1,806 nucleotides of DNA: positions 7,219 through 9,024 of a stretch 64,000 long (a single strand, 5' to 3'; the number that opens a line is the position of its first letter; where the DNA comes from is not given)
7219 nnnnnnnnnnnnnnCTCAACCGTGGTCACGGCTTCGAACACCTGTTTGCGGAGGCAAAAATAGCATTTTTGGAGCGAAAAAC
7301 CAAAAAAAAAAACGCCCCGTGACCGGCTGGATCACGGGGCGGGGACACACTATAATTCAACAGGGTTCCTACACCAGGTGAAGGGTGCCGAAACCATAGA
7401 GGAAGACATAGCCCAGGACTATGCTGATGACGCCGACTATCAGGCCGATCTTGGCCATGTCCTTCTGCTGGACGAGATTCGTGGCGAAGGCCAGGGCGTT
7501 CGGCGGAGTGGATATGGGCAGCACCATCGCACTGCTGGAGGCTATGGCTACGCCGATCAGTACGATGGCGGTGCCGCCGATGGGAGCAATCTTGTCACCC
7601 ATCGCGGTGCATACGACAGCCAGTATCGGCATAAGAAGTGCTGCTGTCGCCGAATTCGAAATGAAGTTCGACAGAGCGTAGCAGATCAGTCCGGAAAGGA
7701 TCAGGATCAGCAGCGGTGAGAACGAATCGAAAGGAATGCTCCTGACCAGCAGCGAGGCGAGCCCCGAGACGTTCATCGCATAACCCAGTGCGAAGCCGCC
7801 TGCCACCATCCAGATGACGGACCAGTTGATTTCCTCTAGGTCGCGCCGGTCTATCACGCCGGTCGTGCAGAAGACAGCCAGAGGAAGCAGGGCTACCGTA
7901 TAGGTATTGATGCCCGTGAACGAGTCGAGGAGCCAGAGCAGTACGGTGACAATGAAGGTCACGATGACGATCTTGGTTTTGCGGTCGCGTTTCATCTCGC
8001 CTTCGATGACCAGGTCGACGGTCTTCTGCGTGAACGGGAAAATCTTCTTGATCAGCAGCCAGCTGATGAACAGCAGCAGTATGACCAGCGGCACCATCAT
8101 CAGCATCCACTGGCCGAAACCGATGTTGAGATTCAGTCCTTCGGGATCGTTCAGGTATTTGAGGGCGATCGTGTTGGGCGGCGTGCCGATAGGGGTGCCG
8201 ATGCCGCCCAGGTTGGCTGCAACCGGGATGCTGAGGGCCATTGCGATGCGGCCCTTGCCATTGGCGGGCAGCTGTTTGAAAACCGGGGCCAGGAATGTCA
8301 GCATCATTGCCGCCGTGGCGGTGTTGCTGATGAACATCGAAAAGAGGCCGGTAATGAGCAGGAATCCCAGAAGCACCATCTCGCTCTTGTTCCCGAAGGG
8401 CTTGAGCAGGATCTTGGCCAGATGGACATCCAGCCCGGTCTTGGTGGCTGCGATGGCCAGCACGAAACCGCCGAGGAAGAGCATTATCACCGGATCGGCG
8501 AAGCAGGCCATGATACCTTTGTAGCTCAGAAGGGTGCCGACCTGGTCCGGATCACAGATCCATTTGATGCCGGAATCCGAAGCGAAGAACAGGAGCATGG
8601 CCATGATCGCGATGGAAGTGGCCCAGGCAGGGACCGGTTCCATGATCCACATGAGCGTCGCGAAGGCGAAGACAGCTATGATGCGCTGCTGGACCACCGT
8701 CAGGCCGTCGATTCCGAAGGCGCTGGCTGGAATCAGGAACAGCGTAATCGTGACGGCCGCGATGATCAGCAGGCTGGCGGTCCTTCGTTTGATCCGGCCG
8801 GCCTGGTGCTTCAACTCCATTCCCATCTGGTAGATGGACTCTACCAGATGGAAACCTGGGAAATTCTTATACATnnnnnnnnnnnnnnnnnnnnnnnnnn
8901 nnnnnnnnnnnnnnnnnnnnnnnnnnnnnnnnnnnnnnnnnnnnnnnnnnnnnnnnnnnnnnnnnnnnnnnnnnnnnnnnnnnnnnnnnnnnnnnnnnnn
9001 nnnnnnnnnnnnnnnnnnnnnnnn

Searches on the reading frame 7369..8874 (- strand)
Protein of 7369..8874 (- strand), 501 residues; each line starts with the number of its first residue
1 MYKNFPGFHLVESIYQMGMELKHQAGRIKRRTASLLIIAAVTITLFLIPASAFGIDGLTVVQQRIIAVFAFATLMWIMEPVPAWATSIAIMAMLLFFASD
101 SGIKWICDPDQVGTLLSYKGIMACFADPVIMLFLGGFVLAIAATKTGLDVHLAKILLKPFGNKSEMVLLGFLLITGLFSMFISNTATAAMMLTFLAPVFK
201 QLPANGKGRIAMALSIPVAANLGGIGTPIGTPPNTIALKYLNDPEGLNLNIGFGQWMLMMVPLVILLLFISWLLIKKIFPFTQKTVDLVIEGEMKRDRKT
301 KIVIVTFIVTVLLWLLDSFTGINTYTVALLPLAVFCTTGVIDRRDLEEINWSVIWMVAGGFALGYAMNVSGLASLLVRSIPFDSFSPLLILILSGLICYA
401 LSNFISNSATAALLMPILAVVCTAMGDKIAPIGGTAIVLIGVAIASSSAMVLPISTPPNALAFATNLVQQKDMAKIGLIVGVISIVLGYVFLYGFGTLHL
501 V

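Call 3: search_protein_families(library=pfam, proteins=[window:7369-8874:-], max_evalue=0.01)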
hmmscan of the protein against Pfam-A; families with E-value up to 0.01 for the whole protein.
window:7369-8874:- (501 aa): 2 families
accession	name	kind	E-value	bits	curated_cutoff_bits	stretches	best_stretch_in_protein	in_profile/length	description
PF00939.25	Na_sulph_symp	-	2.6e-47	162.3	27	1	31-491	3-461/472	Sodium:sulfate symporter transmembrane region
PF03600.22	CitMHS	-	4.1e-46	158.1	31.9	1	74-430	2-327/336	Citrate transporter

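Call 4: search_protein_families(library=ncbifam, proteins=[window:7369-8874:-], max_evalue=0.01)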
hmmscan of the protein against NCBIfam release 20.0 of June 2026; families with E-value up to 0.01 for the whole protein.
window:7369-8874:- (501 aa): 1 family
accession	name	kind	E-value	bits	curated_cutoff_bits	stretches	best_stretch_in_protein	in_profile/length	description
TIGR00785.1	dass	subfamily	1.1e-76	258.3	198.6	1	63-489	11-437/444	DASS family sodium-coupled anion symporter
